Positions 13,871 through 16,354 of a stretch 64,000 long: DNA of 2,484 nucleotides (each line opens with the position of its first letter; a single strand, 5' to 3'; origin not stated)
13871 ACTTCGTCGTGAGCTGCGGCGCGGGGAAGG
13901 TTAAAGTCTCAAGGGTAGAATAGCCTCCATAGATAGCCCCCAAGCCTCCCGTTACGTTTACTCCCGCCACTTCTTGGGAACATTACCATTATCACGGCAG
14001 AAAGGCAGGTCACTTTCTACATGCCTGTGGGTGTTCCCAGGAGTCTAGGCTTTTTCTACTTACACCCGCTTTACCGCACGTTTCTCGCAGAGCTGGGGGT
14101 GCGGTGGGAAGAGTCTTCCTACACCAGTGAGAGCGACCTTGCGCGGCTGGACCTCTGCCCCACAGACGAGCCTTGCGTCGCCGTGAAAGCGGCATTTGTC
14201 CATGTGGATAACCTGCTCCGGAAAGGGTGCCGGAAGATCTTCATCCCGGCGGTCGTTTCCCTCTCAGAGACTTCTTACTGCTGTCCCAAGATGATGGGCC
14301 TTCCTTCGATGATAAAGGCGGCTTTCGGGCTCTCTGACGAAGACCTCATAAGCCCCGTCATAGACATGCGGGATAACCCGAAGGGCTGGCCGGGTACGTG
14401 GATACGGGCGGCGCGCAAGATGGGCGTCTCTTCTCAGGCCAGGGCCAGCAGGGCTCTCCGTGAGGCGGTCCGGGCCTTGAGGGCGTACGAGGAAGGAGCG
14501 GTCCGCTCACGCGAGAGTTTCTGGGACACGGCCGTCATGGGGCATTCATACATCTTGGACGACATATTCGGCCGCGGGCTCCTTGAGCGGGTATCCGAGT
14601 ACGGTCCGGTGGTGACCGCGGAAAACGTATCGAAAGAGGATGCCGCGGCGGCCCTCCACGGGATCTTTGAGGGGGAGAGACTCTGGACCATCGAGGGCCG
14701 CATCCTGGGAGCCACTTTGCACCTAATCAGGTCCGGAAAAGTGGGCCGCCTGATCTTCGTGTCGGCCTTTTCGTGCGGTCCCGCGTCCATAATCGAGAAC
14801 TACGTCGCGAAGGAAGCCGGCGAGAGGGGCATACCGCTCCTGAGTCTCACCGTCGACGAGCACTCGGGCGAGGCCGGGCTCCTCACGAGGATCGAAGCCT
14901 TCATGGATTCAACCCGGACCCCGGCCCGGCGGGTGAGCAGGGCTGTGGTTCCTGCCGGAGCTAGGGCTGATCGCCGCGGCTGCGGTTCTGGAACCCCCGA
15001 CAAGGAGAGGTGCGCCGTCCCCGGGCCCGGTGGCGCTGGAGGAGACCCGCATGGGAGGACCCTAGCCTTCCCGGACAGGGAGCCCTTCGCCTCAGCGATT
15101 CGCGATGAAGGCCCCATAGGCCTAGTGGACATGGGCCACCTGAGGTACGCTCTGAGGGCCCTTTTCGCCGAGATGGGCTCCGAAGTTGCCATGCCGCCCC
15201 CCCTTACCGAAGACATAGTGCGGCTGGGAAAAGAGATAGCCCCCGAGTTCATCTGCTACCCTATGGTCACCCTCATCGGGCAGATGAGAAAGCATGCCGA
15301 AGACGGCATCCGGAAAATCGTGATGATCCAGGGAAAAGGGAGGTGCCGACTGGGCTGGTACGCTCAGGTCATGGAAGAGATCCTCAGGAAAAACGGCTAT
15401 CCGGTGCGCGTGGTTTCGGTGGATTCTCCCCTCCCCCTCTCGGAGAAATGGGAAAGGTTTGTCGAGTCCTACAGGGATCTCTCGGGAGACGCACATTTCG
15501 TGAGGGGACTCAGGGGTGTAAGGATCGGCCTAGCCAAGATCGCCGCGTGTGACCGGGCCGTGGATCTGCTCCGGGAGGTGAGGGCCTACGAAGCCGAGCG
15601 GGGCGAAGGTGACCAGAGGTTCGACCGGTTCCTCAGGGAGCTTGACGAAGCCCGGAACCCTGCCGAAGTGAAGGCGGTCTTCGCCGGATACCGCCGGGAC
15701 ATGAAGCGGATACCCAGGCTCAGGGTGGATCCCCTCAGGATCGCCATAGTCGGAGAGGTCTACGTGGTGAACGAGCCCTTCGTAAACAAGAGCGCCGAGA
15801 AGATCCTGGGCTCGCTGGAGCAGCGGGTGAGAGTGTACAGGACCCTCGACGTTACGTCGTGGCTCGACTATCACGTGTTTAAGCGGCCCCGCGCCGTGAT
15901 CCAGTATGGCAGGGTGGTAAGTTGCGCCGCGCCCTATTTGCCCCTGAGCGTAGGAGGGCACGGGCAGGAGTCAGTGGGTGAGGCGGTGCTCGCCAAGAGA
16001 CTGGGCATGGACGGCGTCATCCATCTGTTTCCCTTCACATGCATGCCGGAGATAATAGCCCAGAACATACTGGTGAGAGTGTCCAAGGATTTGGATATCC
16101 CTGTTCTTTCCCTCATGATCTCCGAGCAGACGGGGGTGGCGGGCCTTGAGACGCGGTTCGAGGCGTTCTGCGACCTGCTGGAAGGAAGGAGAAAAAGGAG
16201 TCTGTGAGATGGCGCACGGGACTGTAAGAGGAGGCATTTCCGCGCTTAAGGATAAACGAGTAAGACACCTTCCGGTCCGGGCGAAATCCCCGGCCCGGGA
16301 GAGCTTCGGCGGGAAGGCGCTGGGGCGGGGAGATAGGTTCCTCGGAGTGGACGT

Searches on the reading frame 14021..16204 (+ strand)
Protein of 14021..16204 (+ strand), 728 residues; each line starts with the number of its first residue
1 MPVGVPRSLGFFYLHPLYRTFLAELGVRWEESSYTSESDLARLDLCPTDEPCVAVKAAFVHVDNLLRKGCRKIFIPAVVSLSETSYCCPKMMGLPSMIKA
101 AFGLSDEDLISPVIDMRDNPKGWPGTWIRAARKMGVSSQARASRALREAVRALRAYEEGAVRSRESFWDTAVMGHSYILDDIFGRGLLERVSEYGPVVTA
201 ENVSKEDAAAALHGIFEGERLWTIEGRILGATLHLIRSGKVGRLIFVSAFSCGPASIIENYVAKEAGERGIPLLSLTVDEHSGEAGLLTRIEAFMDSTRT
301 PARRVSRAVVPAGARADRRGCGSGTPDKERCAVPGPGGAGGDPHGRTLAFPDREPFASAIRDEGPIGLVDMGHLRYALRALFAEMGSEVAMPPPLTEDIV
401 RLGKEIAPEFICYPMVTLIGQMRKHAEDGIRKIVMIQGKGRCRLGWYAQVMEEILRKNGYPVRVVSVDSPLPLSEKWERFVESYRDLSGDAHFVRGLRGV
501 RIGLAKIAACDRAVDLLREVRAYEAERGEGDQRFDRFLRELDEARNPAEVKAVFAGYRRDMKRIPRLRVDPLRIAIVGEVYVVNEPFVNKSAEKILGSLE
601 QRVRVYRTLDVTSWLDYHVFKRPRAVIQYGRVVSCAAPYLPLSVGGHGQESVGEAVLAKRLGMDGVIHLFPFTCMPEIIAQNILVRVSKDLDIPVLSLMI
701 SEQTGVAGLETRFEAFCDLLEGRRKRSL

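Call 35: search_protein_families(library=pfam, proteins=[window:14021-16204:+], max_evalue=0.00001)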
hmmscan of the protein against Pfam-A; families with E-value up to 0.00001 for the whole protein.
window:14021-16204:+ (728 aa): 2 families
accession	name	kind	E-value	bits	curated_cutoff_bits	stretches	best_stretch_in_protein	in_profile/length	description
PF09989.15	DUF2229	-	8.5e-41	140.4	29.4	1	3-201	2-216/218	CoA enzyme activase uncharacterised domain (DUF2229)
PF06050.19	HGD-D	-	2.2e-11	44.4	28.4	0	233-297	276-341/342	2-hydroxyglutaryl-CoA dehydratase, D-component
